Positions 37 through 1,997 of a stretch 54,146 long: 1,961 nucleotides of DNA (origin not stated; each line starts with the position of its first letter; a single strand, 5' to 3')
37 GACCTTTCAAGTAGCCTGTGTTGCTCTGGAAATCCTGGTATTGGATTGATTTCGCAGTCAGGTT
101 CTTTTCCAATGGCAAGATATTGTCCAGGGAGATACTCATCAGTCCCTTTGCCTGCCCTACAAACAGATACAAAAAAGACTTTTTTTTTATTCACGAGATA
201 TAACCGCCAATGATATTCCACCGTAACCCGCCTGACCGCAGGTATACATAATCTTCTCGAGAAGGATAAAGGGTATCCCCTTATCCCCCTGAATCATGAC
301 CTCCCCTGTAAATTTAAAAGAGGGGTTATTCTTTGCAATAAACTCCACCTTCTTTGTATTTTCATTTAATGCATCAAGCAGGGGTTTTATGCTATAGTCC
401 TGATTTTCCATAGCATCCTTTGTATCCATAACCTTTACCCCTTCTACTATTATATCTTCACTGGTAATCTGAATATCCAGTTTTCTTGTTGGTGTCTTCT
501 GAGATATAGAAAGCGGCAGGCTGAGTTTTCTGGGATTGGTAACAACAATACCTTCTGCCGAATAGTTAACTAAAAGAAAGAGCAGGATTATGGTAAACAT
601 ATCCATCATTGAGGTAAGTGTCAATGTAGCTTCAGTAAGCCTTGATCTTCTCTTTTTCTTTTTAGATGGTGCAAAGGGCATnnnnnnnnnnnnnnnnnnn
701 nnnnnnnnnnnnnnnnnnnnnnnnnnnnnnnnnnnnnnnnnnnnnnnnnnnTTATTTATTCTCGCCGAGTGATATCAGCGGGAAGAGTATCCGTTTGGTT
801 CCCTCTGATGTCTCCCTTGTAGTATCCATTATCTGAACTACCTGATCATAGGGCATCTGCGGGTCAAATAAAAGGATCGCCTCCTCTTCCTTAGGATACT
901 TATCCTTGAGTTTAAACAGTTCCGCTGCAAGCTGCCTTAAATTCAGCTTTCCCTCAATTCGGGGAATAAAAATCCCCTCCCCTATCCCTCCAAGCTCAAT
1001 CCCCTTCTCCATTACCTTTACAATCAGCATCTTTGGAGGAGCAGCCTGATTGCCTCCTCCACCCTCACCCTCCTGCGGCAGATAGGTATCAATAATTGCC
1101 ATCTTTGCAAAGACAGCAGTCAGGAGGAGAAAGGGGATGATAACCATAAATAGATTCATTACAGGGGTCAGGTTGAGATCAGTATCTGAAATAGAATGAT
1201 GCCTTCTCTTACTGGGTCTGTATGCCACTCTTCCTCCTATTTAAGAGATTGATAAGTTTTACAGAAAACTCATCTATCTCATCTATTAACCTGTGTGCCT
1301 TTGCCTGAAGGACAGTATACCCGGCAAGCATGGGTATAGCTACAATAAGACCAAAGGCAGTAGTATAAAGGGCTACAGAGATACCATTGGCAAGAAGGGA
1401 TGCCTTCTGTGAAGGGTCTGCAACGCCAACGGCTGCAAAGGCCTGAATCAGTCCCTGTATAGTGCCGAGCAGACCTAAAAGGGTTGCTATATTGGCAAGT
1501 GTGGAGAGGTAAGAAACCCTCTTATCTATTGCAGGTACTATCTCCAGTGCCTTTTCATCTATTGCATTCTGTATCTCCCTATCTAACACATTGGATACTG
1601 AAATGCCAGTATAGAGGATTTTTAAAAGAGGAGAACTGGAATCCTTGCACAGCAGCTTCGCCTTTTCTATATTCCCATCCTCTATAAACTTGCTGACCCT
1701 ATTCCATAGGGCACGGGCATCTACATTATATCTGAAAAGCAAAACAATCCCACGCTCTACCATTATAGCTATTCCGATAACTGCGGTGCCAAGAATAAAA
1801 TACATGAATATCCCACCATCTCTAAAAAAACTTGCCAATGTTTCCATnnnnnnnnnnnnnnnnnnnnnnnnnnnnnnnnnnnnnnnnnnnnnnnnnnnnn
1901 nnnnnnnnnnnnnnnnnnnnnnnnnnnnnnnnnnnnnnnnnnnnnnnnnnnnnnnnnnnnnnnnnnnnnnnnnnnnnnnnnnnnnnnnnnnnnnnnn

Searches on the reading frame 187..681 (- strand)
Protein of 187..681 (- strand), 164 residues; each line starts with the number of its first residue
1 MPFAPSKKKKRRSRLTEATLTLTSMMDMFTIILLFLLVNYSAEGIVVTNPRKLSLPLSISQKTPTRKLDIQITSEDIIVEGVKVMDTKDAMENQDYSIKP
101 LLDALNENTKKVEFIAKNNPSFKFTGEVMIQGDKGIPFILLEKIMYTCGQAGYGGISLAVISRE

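Call 46: search_protein_families(library=pfam, proteins=[window:187-681:-], max_evalue=0.0001)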
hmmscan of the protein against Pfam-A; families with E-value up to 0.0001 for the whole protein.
window:187-681:- (164 aa): 1 family
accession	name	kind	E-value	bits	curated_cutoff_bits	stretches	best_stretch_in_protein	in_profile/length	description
PF02472.21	ExbD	-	1.5e-13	51.3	25.4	1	17-160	5-125/128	Biopolymer transport protein ExbD/TolR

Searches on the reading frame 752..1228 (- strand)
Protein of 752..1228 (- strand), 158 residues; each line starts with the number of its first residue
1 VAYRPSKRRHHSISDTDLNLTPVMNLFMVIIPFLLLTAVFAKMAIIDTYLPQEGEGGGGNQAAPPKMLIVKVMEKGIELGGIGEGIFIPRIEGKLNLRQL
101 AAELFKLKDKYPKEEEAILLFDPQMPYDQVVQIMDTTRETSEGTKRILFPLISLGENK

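Call 46: search_protein_families(library=pfam, proteins=[window:752-1228:-], max_evalue=0.0001)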
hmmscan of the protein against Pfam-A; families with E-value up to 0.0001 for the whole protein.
window:752-1228:- (158 aa): 1 family
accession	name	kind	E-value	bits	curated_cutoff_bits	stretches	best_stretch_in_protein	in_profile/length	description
PF02472.21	ExbD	-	1.5e-14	54.6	25.4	1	16-139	6-115/128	Biopolymer transport protein ExbD/TolR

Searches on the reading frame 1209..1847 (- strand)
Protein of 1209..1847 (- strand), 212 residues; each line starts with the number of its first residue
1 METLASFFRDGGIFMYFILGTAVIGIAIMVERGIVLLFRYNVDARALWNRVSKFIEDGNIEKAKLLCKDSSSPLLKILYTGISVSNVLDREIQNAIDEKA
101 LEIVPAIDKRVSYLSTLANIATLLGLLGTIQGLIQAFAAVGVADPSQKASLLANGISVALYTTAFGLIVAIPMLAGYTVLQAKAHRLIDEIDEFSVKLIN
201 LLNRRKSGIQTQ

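Call 46: search_protein_families(library=pfam, proteins=[window:1209-1847:-], max_evalue=0.0001)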
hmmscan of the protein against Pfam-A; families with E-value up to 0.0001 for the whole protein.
window:1209-1847:- (212 aa): 1 family
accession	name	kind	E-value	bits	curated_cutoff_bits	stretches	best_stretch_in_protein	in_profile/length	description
PF01618.21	MotA_ExbB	-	1.6e-27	96.2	22.9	1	72-192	4-126/127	MotA/TolQ/ExbB proton channel family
